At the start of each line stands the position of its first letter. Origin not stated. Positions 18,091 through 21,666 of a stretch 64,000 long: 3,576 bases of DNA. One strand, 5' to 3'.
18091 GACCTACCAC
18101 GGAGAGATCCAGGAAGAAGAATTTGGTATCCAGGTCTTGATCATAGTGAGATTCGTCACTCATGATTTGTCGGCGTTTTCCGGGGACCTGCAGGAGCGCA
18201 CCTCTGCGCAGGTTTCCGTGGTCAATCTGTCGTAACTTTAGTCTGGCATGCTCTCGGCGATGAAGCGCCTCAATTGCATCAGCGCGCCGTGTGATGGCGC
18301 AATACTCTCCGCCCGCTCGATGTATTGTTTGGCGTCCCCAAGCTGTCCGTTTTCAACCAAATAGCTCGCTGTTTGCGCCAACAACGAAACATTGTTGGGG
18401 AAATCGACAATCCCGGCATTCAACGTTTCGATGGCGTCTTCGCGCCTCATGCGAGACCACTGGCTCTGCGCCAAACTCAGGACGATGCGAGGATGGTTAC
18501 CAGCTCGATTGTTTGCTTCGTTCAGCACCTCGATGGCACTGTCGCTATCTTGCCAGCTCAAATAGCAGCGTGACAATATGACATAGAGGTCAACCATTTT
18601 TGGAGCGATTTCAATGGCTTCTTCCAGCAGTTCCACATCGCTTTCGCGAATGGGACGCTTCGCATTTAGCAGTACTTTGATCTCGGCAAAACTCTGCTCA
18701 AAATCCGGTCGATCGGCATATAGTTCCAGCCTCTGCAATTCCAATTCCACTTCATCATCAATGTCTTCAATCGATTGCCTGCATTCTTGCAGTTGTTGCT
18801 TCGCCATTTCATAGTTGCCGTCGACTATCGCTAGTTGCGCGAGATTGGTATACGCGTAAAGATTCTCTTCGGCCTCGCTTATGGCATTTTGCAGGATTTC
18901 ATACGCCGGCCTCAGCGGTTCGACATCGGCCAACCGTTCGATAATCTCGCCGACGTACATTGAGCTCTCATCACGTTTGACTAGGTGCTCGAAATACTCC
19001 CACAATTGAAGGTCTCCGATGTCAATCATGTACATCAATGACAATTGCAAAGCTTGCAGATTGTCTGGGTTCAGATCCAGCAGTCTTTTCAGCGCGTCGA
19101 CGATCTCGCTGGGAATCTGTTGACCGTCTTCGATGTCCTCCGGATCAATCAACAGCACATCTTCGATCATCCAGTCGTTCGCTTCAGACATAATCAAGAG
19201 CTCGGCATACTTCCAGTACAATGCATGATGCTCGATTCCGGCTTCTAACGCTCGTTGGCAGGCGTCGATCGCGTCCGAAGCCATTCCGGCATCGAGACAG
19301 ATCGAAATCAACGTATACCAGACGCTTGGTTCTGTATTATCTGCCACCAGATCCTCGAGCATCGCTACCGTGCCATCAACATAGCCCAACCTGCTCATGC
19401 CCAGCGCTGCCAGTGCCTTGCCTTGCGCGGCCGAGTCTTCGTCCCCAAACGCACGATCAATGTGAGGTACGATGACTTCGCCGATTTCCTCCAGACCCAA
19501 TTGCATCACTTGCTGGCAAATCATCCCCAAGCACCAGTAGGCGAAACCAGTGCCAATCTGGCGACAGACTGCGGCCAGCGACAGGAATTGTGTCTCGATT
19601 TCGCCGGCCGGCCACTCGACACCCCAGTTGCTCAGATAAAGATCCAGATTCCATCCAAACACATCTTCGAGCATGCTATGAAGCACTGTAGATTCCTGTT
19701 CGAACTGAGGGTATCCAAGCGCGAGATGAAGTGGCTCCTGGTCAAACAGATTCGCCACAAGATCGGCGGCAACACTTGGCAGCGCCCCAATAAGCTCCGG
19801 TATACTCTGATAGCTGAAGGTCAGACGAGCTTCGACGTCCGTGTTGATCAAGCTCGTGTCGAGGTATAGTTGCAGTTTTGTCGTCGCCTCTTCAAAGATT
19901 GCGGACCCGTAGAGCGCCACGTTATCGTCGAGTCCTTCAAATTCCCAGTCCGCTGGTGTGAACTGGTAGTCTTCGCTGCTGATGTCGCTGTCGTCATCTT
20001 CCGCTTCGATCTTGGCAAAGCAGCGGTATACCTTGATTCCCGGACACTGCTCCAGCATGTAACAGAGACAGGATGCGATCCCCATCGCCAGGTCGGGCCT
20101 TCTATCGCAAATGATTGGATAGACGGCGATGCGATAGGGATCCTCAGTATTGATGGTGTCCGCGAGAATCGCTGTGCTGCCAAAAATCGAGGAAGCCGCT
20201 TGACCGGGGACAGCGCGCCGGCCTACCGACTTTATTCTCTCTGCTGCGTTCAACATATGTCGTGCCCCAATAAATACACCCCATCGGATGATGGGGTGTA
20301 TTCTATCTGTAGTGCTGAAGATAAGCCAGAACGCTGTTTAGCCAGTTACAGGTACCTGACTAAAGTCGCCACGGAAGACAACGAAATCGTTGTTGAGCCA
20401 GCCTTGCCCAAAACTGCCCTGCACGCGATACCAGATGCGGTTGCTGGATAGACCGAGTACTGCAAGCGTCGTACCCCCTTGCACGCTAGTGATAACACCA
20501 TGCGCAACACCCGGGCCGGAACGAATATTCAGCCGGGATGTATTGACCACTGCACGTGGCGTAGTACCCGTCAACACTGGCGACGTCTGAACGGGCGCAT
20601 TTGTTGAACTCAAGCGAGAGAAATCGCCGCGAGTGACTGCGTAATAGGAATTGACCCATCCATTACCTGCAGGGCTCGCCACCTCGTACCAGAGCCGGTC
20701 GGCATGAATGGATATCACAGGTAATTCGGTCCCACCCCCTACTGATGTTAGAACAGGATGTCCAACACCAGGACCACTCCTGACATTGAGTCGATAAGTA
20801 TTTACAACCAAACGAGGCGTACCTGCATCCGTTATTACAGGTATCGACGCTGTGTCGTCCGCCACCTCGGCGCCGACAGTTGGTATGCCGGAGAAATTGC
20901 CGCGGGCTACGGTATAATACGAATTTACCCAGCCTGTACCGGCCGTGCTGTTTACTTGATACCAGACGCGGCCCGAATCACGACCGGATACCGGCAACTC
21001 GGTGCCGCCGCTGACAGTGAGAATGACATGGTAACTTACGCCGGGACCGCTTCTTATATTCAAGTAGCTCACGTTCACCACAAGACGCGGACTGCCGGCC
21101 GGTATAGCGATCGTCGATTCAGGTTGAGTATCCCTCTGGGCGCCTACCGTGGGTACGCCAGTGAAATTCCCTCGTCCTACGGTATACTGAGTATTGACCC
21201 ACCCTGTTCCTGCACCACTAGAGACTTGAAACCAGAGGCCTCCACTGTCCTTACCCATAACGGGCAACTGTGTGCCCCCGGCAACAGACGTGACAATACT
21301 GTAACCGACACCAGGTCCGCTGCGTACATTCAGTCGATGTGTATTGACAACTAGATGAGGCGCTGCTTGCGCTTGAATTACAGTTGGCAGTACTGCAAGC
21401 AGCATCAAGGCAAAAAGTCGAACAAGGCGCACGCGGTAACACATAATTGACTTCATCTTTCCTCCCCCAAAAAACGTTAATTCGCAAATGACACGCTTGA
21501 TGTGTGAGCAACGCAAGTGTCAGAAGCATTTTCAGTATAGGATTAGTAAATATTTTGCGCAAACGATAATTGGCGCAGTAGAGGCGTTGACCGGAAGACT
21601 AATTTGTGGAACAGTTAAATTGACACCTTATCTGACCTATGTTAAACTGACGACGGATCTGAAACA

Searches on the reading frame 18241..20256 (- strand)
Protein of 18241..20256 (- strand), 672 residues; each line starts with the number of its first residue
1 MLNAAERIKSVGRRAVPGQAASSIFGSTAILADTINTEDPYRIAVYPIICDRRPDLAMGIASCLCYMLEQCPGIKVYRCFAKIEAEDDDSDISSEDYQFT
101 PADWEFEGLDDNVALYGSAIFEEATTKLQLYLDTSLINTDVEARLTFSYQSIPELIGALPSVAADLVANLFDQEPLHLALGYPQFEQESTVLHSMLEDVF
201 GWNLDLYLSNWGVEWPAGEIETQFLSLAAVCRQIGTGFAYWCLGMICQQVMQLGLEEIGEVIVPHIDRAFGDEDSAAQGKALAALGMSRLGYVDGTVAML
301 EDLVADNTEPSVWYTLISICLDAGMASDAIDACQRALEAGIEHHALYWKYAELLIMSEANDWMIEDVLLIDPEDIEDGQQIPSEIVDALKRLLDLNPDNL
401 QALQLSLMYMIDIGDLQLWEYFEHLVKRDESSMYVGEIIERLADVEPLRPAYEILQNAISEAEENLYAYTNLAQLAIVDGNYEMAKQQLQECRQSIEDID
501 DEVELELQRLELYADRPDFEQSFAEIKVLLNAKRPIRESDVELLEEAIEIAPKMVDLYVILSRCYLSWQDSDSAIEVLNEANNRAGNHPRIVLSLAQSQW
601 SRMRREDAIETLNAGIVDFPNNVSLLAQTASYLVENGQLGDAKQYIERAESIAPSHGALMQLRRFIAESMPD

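Call 82: search_protein_families(library=pfam, proteins=[window:18241-20256:-], max_evalue=0.00001)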
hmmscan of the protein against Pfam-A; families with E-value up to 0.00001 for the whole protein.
window:18241-20256:- (672 aa): 8 families
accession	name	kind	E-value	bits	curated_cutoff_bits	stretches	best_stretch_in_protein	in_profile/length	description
PF14559.12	TPR_19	-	9.3e-16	58.4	25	0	542-593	12-63/68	Tetratricopeptide repeat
PF23914.1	TPR_CcmH_CycH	-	1.2e-13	51.7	42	0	298-360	38-100/158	Cytochrome c-type biogenesis protein H TPR domain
PF13428.12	TPR_14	-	2.1e-12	46.8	23.5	0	310-353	1-44/44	Tetratricopeptide repeat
PF13431.12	TPR_17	-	5.7e-09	36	24.4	0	456-487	3-34/34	Tetratricopeptide repeat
PF13181.12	TPR_8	-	5.3e-08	32.9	25.7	0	556-584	2-30/34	Tetratricopeptide repeat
PF12895.13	ANAPC3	-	1.7e-07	31.9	27.2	0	553-613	21-80/82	Anaphase-promoting complex, cyclosome, subunit 3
PF13432.12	TPR_16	-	1.9e-07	31.8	32.7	0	594-655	2-63/65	Tetratricopeptide repeat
PF00515.34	TPR_1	-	4.5e-06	26.7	27.8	0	312-338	3-29/34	Tetratricopeptide repeat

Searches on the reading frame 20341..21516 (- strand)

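Call 82: search_protein_families(library=pfam, proteins=[window:20341-21516:-], max_evalue=0.00001)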
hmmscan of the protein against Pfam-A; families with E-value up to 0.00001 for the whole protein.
window:20341-21516:- (392 aa): 4 families
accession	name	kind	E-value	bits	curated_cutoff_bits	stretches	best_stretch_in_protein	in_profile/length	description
PF08239.17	SH3_3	-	1.2e-39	134.7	27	4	61-111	2-52/54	Bacterial SH3 domain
PF06347.19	SH3_4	-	6.7e-13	48.6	24.1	0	61-109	4-51/56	Bacterial SH3 domain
PF23795.1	SH3_YKFC_2nd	-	1.5e-07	31.5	27.4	0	263-289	25-50/57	YKFC SH3b2 domain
PF12913.13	SH3_6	-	2.6e-07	30.5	27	0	343-374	21-52/53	SH3 domain (SH3b1 type)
